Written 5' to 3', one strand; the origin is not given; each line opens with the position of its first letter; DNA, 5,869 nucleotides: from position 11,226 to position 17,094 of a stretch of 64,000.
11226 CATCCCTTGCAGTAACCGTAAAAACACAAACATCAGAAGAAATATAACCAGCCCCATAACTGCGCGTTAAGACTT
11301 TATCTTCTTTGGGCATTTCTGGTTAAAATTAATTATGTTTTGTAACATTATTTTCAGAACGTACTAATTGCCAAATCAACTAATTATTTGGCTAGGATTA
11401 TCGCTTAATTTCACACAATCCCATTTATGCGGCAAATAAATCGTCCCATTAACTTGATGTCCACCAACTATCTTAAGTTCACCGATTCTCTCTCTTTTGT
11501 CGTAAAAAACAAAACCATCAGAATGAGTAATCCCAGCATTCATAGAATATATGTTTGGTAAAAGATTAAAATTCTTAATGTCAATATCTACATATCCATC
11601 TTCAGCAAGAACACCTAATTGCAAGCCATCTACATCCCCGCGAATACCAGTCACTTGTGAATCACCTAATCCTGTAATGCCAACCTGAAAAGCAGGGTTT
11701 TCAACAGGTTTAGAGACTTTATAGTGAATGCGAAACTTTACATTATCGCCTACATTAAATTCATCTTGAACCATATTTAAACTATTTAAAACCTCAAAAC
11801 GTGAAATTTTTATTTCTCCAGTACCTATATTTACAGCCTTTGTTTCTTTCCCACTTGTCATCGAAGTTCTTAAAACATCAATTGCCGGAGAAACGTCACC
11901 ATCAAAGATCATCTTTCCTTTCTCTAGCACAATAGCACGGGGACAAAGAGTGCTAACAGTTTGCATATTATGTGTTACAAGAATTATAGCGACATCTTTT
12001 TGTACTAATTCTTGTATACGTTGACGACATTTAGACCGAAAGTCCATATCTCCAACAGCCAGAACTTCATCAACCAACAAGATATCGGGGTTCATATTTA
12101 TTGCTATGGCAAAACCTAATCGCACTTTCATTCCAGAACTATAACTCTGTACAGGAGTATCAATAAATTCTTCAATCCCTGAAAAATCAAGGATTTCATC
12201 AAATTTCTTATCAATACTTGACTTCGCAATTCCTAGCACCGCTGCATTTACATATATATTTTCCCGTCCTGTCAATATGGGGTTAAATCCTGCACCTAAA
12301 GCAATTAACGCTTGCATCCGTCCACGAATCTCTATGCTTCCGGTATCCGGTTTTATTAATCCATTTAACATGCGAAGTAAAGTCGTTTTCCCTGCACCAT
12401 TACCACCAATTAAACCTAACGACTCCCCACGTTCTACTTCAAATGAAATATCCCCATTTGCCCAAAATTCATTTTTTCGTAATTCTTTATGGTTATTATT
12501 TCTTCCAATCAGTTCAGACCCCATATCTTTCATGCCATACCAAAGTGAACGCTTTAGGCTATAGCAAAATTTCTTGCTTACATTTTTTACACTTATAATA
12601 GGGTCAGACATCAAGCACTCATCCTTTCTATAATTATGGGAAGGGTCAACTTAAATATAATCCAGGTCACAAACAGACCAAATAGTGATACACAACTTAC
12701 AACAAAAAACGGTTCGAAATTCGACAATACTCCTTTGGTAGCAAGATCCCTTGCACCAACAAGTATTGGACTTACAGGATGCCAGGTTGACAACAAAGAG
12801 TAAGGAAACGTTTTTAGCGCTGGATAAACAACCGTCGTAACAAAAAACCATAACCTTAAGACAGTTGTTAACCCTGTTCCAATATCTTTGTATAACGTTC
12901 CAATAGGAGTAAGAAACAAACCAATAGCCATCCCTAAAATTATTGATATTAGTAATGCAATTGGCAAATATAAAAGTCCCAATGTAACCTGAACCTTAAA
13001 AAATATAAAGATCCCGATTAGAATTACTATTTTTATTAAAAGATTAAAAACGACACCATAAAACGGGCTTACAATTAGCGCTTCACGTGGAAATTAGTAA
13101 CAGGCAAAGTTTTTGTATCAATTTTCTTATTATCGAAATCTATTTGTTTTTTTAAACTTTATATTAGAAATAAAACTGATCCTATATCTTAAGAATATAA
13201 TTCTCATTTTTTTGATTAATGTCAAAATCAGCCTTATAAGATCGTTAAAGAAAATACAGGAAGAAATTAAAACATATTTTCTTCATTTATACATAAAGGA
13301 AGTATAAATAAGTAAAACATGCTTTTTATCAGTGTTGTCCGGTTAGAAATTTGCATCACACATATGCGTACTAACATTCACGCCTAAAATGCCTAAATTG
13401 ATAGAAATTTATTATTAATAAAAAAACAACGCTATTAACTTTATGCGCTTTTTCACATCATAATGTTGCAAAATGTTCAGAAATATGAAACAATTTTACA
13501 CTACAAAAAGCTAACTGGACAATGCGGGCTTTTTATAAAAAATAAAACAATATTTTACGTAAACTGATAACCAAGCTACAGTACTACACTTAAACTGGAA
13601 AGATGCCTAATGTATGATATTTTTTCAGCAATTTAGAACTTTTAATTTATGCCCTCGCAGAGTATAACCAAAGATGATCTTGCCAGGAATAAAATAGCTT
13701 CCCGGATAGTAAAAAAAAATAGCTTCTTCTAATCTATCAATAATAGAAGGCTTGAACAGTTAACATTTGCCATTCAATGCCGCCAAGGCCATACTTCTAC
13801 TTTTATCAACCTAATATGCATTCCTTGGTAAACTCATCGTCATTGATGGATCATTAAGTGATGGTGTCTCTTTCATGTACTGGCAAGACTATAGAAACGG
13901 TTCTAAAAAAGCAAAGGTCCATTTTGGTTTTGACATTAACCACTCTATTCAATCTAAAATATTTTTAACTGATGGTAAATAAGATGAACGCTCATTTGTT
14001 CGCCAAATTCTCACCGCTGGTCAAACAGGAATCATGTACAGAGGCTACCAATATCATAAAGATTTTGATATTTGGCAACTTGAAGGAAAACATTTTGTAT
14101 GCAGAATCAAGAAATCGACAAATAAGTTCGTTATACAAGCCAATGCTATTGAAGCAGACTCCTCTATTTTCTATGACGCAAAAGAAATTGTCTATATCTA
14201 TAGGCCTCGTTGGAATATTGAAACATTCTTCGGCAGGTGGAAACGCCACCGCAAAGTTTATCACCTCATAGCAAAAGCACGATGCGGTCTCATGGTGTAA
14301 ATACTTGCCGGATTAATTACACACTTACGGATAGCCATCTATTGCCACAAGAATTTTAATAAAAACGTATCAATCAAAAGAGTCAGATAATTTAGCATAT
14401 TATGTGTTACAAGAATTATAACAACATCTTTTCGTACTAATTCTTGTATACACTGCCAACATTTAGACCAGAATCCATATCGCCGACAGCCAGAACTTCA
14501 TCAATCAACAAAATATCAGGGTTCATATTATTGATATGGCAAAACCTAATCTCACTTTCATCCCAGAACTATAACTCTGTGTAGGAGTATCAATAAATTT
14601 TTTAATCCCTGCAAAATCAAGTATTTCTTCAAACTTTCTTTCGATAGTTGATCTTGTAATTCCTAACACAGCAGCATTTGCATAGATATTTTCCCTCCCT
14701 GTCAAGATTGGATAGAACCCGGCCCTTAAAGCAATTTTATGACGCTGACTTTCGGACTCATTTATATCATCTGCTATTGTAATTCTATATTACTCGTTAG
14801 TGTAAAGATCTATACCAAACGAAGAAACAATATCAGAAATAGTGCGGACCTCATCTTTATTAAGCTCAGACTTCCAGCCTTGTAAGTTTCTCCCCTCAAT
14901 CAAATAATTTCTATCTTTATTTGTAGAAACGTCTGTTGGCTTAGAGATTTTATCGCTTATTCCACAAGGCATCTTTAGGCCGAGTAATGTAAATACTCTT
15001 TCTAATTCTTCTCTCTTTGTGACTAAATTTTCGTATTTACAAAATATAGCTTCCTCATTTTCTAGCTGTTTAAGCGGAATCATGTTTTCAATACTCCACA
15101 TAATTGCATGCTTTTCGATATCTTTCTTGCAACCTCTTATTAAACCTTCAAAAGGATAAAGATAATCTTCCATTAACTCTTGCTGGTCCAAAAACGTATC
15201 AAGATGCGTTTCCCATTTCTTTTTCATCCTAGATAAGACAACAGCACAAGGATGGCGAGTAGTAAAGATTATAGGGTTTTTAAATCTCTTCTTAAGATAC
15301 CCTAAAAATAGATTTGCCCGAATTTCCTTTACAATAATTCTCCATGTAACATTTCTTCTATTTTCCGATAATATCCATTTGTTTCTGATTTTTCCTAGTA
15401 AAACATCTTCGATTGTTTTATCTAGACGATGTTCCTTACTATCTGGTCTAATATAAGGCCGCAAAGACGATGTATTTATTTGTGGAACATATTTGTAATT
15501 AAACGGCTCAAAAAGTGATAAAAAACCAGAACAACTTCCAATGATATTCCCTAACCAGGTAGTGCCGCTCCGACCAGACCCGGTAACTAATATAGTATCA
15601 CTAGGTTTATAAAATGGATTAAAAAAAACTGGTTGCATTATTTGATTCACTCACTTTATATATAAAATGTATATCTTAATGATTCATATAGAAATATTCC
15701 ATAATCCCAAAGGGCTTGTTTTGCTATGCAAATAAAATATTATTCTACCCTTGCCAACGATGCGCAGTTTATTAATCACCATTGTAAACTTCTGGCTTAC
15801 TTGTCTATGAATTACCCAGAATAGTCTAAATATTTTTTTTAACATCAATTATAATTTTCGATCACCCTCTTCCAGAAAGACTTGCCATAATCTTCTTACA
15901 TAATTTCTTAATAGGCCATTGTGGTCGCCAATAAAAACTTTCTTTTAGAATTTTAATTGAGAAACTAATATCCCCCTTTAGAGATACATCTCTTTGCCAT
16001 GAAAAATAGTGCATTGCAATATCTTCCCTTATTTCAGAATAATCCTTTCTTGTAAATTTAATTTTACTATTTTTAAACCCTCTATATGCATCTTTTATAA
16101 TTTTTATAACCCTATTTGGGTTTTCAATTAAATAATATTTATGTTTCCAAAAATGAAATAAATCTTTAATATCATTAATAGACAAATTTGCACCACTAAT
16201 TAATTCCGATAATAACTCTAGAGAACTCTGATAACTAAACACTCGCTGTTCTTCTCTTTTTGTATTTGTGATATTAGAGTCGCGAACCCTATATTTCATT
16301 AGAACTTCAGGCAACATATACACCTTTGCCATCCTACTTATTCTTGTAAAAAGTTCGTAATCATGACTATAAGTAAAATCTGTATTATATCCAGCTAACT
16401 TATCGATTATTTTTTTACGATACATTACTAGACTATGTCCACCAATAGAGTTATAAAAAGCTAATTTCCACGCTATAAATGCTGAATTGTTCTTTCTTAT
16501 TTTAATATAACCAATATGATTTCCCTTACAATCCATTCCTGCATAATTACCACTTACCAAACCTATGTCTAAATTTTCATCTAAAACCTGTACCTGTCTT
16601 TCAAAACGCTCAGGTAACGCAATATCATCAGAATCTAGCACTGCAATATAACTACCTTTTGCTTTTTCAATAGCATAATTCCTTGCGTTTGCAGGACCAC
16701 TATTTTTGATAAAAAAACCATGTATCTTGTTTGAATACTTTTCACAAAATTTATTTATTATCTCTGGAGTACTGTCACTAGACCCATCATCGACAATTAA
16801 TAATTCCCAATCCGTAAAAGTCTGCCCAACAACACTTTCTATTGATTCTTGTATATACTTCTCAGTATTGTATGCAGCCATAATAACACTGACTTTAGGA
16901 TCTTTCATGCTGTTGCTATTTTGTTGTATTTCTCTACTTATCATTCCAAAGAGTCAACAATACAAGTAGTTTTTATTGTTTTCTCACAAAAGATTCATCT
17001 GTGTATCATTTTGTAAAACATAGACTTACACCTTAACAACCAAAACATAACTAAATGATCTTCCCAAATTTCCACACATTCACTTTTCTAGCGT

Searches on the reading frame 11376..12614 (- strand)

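Call 24: search_protein_families(library=pfam, proteins=[window:11376-12614:-], max_evalue=0.001)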
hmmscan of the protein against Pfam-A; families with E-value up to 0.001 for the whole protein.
window:11376-12614:- (412 aa): 3 families
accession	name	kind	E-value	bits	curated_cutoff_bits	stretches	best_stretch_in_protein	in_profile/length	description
PF00005.33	ABC_tran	-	2.6e-23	83.6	25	1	55-184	3-135/137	ABC transporter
PF14524.12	Wzt_C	-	2.1e-16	60.6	30.4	1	263-390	5-139/143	Wzt C-terminal domain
PF13304.12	AAA_21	-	4.6e-05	24.1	27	0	67-86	3-22/304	AAA domain, putative AbiEii toxin, Type IV TA system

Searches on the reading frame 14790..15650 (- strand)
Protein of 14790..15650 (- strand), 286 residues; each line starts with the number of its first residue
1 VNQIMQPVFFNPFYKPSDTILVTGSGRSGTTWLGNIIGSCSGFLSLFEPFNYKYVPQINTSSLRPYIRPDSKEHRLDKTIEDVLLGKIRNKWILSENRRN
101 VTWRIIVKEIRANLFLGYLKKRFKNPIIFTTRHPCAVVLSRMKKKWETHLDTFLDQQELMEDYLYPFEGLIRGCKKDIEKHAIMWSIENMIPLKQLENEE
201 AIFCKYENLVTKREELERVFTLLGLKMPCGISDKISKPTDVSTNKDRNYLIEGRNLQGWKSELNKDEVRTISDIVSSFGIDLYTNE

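Call 24: search_protein_families(library=pfam, proteins=[window:14790-15650:-], max_evalue=0.001)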
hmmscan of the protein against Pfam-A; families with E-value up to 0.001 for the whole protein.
window:14790-15650:- (286 aa): 2 families
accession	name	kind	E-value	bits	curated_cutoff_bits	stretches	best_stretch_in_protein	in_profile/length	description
PF13469.12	Sulfotransfer_3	-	8.7e-07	29.8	27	1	20-226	2-213/216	Sulfotransferase family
PF00685.33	Sulfotransfer_1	-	5e-05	23.3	22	1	18-245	2-201/255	Sulfotransferase domain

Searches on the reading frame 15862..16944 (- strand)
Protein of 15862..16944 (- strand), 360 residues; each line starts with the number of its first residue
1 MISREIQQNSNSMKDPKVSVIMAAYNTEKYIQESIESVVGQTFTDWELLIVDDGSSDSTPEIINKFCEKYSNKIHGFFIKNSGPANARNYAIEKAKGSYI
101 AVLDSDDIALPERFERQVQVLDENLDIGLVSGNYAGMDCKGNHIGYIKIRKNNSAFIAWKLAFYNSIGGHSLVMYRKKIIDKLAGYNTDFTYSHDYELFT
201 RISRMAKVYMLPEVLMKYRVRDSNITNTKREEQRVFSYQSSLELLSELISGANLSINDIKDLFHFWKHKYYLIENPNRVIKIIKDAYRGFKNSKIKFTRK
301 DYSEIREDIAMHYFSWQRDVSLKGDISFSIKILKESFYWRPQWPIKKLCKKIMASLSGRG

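Call 24: search_protein_families(library=pfam, proteins=[window:15862-16944:-], max_evalue=0.001)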
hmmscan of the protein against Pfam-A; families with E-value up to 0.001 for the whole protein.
window:15862-16944:- (360 aa): 3 families
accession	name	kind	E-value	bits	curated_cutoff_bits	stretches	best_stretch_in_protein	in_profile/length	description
PF00535.33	Glycos_transf_2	-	2e-34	119.4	23.3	1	19-181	1-165/168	Glycosyl transferase family 2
PF10111.15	Glyco_tranf_2_2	-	6e-17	62.5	27.3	1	19-228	1-225/276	Glycosyltransferase like family 2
PF13641.12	Glyco_tranf_2_3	-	4.8e-11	43.5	27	1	16-132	1-121/230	Glycosyltransferase like family 2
